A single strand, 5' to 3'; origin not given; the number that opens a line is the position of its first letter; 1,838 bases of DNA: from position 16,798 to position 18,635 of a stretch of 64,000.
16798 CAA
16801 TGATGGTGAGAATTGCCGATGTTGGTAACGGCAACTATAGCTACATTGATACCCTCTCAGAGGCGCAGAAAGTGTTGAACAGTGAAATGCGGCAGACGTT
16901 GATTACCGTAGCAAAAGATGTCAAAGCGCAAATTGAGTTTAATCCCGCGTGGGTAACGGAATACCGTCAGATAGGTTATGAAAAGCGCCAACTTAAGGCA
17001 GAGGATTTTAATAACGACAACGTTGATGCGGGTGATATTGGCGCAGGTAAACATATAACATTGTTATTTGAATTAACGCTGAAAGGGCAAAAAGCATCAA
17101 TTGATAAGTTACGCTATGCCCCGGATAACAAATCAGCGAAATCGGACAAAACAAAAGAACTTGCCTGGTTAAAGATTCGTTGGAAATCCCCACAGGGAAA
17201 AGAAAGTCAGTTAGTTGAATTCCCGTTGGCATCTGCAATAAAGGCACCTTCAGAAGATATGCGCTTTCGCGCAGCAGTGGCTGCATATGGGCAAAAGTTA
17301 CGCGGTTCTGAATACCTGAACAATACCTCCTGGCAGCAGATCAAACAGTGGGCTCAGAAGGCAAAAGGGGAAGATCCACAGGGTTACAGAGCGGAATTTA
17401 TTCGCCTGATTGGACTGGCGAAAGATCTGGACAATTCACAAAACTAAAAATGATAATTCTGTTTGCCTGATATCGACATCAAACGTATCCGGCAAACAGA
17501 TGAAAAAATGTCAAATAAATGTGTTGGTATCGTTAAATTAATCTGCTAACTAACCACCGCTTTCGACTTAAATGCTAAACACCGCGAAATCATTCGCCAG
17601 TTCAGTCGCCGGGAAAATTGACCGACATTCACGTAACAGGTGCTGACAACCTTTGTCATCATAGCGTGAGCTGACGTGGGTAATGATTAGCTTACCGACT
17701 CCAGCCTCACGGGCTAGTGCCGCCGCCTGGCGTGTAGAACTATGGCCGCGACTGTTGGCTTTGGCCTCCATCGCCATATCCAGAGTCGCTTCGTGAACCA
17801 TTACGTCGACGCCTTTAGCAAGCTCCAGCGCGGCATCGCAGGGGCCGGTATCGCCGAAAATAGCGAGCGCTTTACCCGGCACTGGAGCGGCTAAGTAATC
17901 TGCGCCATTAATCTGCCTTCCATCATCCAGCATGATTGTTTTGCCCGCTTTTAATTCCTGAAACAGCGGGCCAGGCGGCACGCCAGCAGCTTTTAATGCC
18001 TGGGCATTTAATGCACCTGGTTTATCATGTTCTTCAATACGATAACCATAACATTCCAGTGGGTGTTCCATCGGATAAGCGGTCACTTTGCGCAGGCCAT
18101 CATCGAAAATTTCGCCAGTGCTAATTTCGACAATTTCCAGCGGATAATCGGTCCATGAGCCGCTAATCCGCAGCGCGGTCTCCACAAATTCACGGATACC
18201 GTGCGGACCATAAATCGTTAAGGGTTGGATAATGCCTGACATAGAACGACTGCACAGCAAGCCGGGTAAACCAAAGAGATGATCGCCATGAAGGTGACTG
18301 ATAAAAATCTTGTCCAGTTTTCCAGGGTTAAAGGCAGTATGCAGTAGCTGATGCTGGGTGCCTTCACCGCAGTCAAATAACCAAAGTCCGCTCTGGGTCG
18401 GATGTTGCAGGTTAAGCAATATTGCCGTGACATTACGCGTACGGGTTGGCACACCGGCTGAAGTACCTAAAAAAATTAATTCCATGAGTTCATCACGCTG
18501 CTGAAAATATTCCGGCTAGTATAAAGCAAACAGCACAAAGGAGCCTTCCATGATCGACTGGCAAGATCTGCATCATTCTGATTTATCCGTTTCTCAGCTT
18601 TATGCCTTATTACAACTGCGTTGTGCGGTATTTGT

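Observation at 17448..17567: elaD (deubiquitinase) is absent between yfbK and rbn; the 120-bp spacer holds a 10-bp inverted repeat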

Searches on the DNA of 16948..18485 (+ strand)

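Call 3: search_dna_similar(query=window:16948-18067:+, collection=ecoli_genomes, mode=near, max_rows=40, rows=spread)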
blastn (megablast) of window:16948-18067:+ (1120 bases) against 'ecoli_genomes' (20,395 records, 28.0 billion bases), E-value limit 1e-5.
Records with a match: 5424; places in all: 7041; records where one place covers at least 80% of the query: 917.
Genomes with a match: 5423 of 5426; with a place that covers at least 80% of the query: 917. Places per genome that has any: lowest 1, median 1, highest 4. On chromosomes: 7039 places; on plasmids: 2.
Best place of each record, by identity: >=99% 845; 95-99% 200; 90-95% 4378; 80-90% 1.
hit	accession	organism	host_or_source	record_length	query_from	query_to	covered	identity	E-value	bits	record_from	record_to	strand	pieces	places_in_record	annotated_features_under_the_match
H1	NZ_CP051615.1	Escherichia coli O25b:H4-ST131 strain 2017_APHA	Pig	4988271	1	1120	100%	100.0%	0e+0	2086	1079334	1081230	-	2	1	IS1 family transposase | rbn: ribonuclease BN | YfbK domain-containing protein | vWA domain-containing protein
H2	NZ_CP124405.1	Escherichia coli strain AVS0935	environmental: river near WWTP effluent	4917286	1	1120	100%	100.0%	0e+0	2069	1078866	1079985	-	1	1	rbn: ribonuclease BN | yfbK: vWA domain-containing protein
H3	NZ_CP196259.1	Escherichia coli strain AH20J067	Homo sapiens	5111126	1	1120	100%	100.0%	0e+0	2069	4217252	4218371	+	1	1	yfbK: vWA domain-containing protein | rbn: ribonuclease BN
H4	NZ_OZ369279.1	Escherichia coli strain Esc25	not applicable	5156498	1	1120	100%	100.0%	0e+0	2069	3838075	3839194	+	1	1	yfbK: vWA domain-containing protein | rbn: ribonuclease BN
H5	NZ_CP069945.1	Escherichia coli strain FDAARGOS_1373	Homo sapiens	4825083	1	1120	100%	99.6%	0e+0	2047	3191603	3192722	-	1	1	rbn: ribonuclease BN | yfbK: vWA domain-containing protein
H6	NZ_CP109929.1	Escherichia coli O6:K2:H1 strain C 691-04A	Homo sapiens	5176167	1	1120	100%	99.1%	0e+0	2013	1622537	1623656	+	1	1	yfbK: vWA domain-containing protein | rbn: ribonuclease BN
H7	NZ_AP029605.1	Escherichia coli strain 2022H047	Homo sapiens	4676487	1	1120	100%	99.0%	0e+0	2008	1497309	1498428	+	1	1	yfbK: vWA domain-containing protein | rbn: ribonuclease BN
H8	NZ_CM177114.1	Escherichia coli strain GN4738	Homo sapiens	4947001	618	1120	45%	98.6%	0e+0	891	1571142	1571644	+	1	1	rbn: ribonuclease BN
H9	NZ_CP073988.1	Escherichia coli strain MB10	Poultry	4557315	618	1120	45%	93.6%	0e+0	752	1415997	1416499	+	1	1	rbn: ribonuclease BN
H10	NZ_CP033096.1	Escherichia coli strain CP53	pig feces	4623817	618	1120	45%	93.2%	0e+0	741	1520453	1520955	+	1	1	rbn: ribonuclease BN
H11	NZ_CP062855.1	Escherichia coli O20:H12 strain Res13-Lact-PEB17-18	Sus scrofa domesticus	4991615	618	1120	45%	93.2%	0e+0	741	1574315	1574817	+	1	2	rbn: ribonuclease BN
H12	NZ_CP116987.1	Escherichia coli strain MLI107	Homo sapiens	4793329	618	1120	45%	93.2%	0e+0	741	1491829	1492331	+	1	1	rbn: ribonuclease BN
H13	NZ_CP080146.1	Escherichia coli strain PK8276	chicken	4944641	618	1120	45%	93.2%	0e+0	741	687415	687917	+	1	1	rbn: ribonuclease BN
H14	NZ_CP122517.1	Escherichia coli strain MY1-8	Waterfowl manure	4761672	618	1120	45%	93.2%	0e+0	741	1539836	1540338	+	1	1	rbn: ribonuclease BN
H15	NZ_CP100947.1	Escherichia coli strain ET490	Hoplobatrachus rugulosus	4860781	618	1120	45%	93.2%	0e+0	741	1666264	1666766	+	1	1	rbn: ribonuclease BN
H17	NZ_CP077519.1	Escherichia coli O111:H8 strain 7-16 37A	bovine feces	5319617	618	1120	45%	93.2%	0e+0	741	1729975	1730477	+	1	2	rbn: ribonuclease BN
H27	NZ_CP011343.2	Escherichia coli K-12 strain K-12 substr. GM4792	-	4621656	621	1120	45%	93.4%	0e+0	741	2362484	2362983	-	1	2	rbn: ribonuclease BN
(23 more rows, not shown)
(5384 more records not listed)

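Call 5: get_annotated_region(hit=H27, flank=5000)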
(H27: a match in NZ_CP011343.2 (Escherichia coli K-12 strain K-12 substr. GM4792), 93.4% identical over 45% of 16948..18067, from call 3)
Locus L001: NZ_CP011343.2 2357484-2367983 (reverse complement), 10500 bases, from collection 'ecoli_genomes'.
description: Escherichia coli K-12 substr. GM4792 chromosome, complete genome
organism: Escherichia coli K-12 strain K-12 substr. GM4792 (NCBI taxid 83333)
replicon: chromosome; assembly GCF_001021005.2
host: -; source: -; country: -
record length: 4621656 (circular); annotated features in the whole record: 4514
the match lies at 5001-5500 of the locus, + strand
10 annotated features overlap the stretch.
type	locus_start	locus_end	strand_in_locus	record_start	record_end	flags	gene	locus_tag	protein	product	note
CDS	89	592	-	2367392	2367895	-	yfbM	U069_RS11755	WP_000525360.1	YfbM family protein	-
CDS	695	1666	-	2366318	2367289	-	yfbL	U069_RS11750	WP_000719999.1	M28 family metallopeptidase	-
CDS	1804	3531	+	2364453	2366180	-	yfbK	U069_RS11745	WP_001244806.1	vWA domain-containing protein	-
CDS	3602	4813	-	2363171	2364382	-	elaD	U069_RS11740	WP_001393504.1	deubiquitinase ElaD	-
CDS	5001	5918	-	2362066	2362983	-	rbn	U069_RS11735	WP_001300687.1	ribonuclease BN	-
CDS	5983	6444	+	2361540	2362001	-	elaA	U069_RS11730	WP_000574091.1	GNAT family N-acetyltransferase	-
CDS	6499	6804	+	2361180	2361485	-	elaB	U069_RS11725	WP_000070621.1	stress response protein ElaB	-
CDS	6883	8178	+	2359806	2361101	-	menF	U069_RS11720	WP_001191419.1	isochorismate synthase MenF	-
CDS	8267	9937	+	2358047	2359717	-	menD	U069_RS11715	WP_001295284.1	2-succinyl-5-enolpyruvyl-6-hydroxy-3-cyclohexene-1-carboxylic-acid synthase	-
CDS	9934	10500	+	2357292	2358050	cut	menH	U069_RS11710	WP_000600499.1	2-succinyl-6-hydroxy-2,4-cyclohexadiene-1-carboxylate synthase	-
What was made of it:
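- K-12 has elaD between yfbK and rbn (call 5).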

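Call 6: get_annotated_region(hit=H8, flank=5000)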
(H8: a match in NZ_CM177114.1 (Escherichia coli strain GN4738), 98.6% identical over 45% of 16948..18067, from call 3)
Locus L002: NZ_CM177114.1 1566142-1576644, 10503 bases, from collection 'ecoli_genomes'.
description: Escherichia coli strain GN4738 chromosome, whole genome shotgun sequence
organism: Escherichia coli strain GN4738 (NCBI taxid 562)
replicon: chromosome; assembly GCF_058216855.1
host: Homo sapiens; source: urine; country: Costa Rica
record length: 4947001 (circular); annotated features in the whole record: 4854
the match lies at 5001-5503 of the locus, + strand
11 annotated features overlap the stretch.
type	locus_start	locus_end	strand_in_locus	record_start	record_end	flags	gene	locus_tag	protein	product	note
CDS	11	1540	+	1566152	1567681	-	nuoM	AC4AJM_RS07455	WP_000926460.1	NADH-quinone oxidoreductase subunit M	-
CDS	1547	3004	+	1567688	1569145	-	nuoN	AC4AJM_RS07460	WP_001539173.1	NADH-quinone oxidoreductase subunit NuoN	-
CDS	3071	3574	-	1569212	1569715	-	yfbM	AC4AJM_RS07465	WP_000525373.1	YfbM family protein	-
CDS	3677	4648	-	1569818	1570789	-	yfbL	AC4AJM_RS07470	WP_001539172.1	M28 family metallopeptidase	-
CDS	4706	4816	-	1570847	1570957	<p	-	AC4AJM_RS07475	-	deubiquitinase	ElaD; specific cysteine protease which targets ubiquitin and ubiquitin-like proteins covalently bound to target ...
CDS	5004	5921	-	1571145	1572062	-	rbn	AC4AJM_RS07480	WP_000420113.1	ribonuclease BN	-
CDS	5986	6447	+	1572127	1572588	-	elaA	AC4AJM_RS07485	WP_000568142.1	GNAT family N-acetyltransferase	-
CDS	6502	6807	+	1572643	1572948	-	elaB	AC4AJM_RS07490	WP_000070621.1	stress response protein ElaB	-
CDS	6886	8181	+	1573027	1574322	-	menF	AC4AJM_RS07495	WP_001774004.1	isochorismate synthase MenF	-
CDS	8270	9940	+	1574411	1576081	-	menD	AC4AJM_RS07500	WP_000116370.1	2-succinyl-5-enolpyruvyl-6-hydroxy-3-cyclohexene-1-carboxylic-acid synthase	-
CDS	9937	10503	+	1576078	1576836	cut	menH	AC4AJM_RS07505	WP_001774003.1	2-succinyl-6-hydroxy-2,4-cyclohexadiene-1-carboxylate synthase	-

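Call 9: search_dna_similar(query=L001:3602-4813:+, collection=ecoli_genomes, mode=distant, max_rows=40, rows=spread)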
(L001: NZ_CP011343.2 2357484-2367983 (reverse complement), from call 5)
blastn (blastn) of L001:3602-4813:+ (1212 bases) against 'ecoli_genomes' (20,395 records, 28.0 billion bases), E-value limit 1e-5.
Records with a match: 4478; places in all: 4500; records where one place covers at least 80% of the query: 4188.
Genomes with a match: 4477 of 5426; with a place that covers at least 80% of the query: 4187. Places per genome that has any: lowest 1, median 1, highest 2. On chromosomes: 4499 places; on plasmids: 1.
Best place of each record, by identity: >=99% 1150; 95-99% 2103; 90-95% 1225.
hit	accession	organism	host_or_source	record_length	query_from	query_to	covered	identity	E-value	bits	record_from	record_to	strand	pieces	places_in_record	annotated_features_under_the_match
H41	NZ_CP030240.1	Escherichia coli strain ER1709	-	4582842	1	1212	100%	100.0%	0e+0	2186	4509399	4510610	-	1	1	elaD: deubiquitinase ElaD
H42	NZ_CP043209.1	Escherichia coli O16:H48 strain PG20180052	mouse gut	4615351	1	1212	100%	100.0%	0e+0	2186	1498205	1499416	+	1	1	elaD: deubiquitinase ElaD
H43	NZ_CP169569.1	Escherichia coli strain MC1061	Monoculture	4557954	1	1212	100%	100.0%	0e+0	2186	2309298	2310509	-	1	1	elaD: deubiquitinase ElaD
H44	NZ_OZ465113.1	Escherichia coli str. K-12 substr. MG1655 strain K-12 ...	not applicable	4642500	1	1212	100%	100.0%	0e+0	2186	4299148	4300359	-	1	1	elaD: deubiquitinase ElaD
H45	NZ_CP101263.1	Escherichia coli strain EC21Z-063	Homo sapiens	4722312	1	1212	100%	99.9%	0e+0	2182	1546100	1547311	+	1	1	elaD: deubiquitinase ElaD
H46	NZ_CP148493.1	Escherichia coli strain Z1323CEC0003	Chicken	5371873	1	1212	100%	99.9%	0e+0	2182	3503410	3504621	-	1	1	elaD: deubiquitinase ElaD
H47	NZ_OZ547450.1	Escherichia coli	Homo sapiens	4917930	1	1212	100%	99.9%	0e+0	2182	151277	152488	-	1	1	elaD: deubiquitinase ElaD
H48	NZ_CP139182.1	Escherichia coli strain JX21CE35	chicken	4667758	1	1212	100%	99.8%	0e+0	2177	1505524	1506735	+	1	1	elaD: deubiquitinase ElaD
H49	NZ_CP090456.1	Escherichia coli strain B379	Homo sapiens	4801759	1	1212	100%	99.8%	0e+0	2169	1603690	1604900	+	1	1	elaD: deubiquitinase ElaD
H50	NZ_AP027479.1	Escherichia coli strain LR-17-1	Homo sapiens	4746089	1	1212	100%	99.4%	0e+0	2155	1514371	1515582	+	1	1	elaD: deubiquitinase ElaD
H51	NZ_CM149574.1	Escherichia coli strain MEI2O1-23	Soil surface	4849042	1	1212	100%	96.9%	0e+0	2035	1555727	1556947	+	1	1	elaD: deubiquitinase ElaD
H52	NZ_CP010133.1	Escherichia coli strain C11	cow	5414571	1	1212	100%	96.7%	0e+0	2026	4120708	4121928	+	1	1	elaD: deubiquitinase ElaD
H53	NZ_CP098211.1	Escherichia coli strain Z0117EC0040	Canis lupus familiaris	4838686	1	1212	100%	96.6%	0e+0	2021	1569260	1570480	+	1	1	elaD: deubiquitinase ElaD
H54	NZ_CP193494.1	Escherichia coli O121 strain WL1277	Non-intact or comminuted pork product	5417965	1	1212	100%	96.6%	0e+0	2021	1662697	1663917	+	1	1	elaD: deubiquitinase ElaD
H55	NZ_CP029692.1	Escherichia coli strain SD134209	Homo sapiens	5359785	1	1212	100%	96.6%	0e+0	2017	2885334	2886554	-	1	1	elaD: deubiquitinase ElaD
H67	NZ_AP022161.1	Escherichia coli strain WP5-S18-ESBL-08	-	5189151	1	1212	100%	94.9%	0e+0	1907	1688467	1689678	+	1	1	elaD: deubiquitinase ElaD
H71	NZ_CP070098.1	Escherichia coli strain FDAARGOS_1370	Homo sapiens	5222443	1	1212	100%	94.6%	0e+0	1893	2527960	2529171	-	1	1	elaD: ElaD/SseL family deubiquitinase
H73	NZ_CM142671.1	Escherichia coli strain UID2309220003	Homo sapiens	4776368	1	1212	100%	94.0%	0e+0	1856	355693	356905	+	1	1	elaD: ElaD/SseL family deubiquitinase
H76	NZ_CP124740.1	Escherichia coli O157:H7 str. EDL933 strain EDL933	Homo sapiens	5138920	1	1212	100%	93.1%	0e+0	1831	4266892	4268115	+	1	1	ElaD/SseL family deubiquitinase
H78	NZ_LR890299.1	Escherichia coli strain MSB1_3B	Homo sapiens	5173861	999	1212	18%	97.2%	1e-95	360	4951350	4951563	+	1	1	deubiquitinase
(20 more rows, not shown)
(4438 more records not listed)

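Call 13: search_dna_similar(query=window:17380-17575:+, collection=ecoli_genomes, mode=distant, max_rows=60, rows=spread, max_evalue=0.01)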
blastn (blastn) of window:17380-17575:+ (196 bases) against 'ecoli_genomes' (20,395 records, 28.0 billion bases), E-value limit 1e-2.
Records with a match: 2534; places in all: 2534; records where one place covers at least 80% of the query: 914.
Genomes with a match: 2533 of 5426; with a place that covers at least 80% of the query: 914. Places per genome that has any: lowest 1, median 1, highest 2. On chromosomes: 2533 places; on plasmids: 1.
Best place of each record, by identity: >=99% 905; 95-99% 1504; 90-95% 125.
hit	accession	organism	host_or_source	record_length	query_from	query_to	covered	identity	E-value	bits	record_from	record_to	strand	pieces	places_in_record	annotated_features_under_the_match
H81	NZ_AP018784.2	Escherichia coli strain SK1144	-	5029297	1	196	100%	100.0%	7e-95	354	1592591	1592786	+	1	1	yfbK: vWA domain-containing protein | rbn: ribonuclease BN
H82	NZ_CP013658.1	Escherichia coli strain uk_P46212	Homo sapiens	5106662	1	196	100%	100.0%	7e-95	354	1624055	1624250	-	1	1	yfbK: vWA domain-containing protein | rbn: ribonuclease BN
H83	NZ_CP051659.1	Escherichia coli strain 1162C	Homo sapiens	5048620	1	196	100%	100.0%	7e-95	354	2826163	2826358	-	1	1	yfbK: vWA domain-containing protein | rbn: ribonuclease BN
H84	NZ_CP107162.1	Escherichia coli strain R10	human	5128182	1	196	100%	100.0%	7e-95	354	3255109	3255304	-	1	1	yfbK: vWA domain-containing protein | rbn: ribonuclease BN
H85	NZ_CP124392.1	Escherichia coli strain AVS0968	wastewater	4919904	1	196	100%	100.0%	7e-95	354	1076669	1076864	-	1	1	yfbK: vWA domain-containing protein | rbn: ribonuclease BN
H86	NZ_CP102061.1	Escherichia coli strain C31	Homo sapiens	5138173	1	196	100%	100.0%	7e-95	354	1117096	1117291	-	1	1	yfbK: vWA domain-containing protein | rbn: ribonuclease BN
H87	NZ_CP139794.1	Escherichia coli strain Nord8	Homo sapiens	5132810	1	196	100%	100.0%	7e-95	354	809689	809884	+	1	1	yfbK: vWA domain-containing protein | rbn: ribonuclease BN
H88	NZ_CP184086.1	Escherichia coli strain AZ167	Homo sapiens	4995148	1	196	100%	100.0%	7e-95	354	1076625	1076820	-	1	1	yfbK: vWA domain-containing protein | rbn: ribonuclease BN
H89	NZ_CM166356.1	Escherichia coli strain CH436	Homo sapiens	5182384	1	196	100%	100.0%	7e-95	354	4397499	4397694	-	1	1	yfbK: vWA domain-containing protein | rbn: ribonuclease BN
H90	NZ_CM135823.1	Escherichia coli strain FXCREC145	Homo sapiens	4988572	1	196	100%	100.0%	7e-95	354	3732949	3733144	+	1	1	yfbK: vWA domain-containing protein | rbn: ribonuclease BN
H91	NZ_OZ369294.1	Escherichia coli strain Esc1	not applicable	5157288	1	196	100%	100.0%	7e-95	354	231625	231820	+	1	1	yfbK: vWA domain-containing protein | rbn: ribonuclease BN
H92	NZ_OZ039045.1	Escherichia coli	-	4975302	1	196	100%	100.0%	7e-95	354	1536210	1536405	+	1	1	yfbK: vWA domain-containing protein | rbn: ribonuclease BN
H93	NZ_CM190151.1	Escherichia coli strain 21310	Homo sapiens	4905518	1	196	100%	100.0%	7e-95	354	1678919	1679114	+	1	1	yfbK: vWA domain-containing protein | rbn: ribonuclease BN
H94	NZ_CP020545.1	Escherichia coli strain ZJ3920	Homo sapiens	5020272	1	196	100%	99.5%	3e-93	350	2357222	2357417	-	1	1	yfbK: vWA domain-containing protein | rbn: ribonuclease BN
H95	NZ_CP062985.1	Escherichia coli UTI89 strain UTI89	Homo sapiens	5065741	1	196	100%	99.5%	3e-93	350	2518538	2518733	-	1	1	yfbK: vWA domain-containing protein | rbn: ribonuclease BN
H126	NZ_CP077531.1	Escherichia coli O111:H8 strain 2009C-3675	Homo sapiens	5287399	1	41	21%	95.1%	5e-8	66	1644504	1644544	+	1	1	yfbK: vWA domain-containing protein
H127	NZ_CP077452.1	Escherichia coli O111:H8 strain 8234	Homo sapiens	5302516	1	41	21%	95.1%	5e-8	66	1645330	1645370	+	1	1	yfbK: vWA domain-containing protein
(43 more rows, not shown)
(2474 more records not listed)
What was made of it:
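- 17458..17500 (.): Inverted repeat / hairpin. The core arms are 17458-17467 and 17491-17500 (10 bp, perfect), extended to 15-nt arms with 14/15 complementary. As RNA it folds on either strand into 10 bp, then a 1x1 mismatch, then 4 bp and 2 further pairs, with a terminal loop of 8 nt. It is single-copy in every genome (call 13).
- On REP/BIME, MITE or other repeated palindromic element: One place per genome at the median and two at most (call 13).
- Within B2 the spacer is at least 99% identical, so that comparison is uninformative (call 13).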

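Call 24: search_dna_similar(query=L004:6850-7200:-, collection=ecoli_genomes, mode=distant, max_rows=30, rows=best)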
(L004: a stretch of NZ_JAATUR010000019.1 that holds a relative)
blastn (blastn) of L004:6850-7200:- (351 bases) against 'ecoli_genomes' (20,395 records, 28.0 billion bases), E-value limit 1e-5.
Records with a match: 5422; places in all: 7039; records where one place covers at least 80% of the query: 914.
Genomes with a match: 5421 of 5426; with a place that covers at least 80% of the query: 914. Places per genome that has any: lowest 1, median 1, highest 4. On chromosomes: 7037 places; on plasmids: 2.
Best place of each record, by identity: 90-95% 3; 80-90% 5296; 60-80% 123.
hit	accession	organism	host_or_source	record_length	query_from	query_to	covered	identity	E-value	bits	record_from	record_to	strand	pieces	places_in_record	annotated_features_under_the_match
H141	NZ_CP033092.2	Escherichia coli DSM 30083 = JCM 1649 = ATCC 11775 strain ...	-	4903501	21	351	94%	87.3%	9e-110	405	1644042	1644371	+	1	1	yfbK: vWA domain-containing protein | rbn: ribonuclease BN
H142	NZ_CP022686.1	Escherichia coli Nissle 1917 strain Nissle 1917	Homo sapiens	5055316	21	351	94%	87.3%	9e-110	405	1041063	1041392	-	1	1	yfbK: vWA domain-containing protein | rbn: ribonuclease BN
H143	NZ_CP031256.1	Escherichia coli strain M16807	Homo sapiens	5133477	21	351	94%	87.3%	9e-110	405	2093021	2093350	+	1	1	yfbK: vWA domain-containing protein | rbn: ribonuclease BN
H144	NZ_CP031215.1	Escherichia coli strain Es_ST80_L1_NDM_10_2017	Homo sapiens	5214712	21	351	94%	87.3%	9e-110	405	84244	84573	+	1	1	yfbK: vWA domain-containing protein | rbn: ribonuclease BN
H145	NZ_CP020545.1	Escherichia coli strain ZJ3920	Homo sapiens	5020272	21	351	94%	87.3%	9e-110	405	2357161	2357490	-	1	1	yfbK: vWA domain-containing protein | rbn: ribonuclease BN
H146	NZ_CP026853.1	Escherichia coli strain MS7163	Homo sapiens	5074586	21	351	94%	87.3%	9e-110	405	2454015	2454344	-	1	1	yfbK: vWA domain-containing protein | rbn: ribonuclease BN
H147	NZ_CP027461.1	Escherichia coli strain 95-3322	missing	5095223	21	351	94%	87.3%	9e-110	405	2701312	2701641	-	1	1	yfbK: vWA domain-containing protein | rbn: ribonuclease BN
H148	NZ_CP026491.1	Escherichia coli strain HS13-1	Homo sapiens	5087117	21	351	94%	87.3%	9e-110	405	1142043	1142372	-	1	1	yfbK: vWA domain-containing protein | rbn: ribonuclease BN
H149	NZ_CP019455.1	Escherichia coli strain FHI_NMBU_03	Homo sapiens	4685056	21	351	94%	87.3%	9e-110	405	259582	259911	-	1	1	yfbK: vWA domain-containing protein | rbn: ribonuclease BN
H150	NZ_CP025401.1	Escherichia coli strain MS8345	Homo sapiens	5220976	21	351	94%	87.3%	9e-110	405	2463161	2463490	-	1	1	yfbK: vWA domain-containing protein | rbn: ribonuclease BN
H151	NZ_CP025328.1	Escherichia coli strain ExPEC XM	Duck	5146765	21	351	94%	87.3%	9e-110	405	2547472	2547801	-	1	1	yfbK: vWA domain-containing protein | rbn: ribonuclease BN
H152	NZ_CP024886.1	Escherichia coli strain AR_0017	missing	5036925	21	351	94%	87.3%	9e-110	405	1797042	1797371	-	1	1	yfbK: vWA domain-containing protein | rbn: ribonuclease BN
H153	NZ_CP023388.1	Escherichia coli strain 1105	canine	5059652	21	351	94%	87.3%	9e-110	405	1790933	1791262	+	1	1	yfbK: vWA domain-containing protein | rbn: ribonuclease BN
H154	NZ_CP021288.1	Escherichia coli strain PA45B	Homo sapiens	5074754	21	351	94%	87.3%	9e-110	405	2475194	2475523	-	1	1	yfbK: vWA domain-containing protein | rbn: ribonuclease BN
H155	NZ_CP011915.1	Escherichia coli strain PSUO2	Gallus gallus domesticus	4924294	21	351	94%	87.3%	9e-110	405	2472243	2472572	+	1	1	yfbK: vWA domain-containing protein | rbn: ribonuclease BN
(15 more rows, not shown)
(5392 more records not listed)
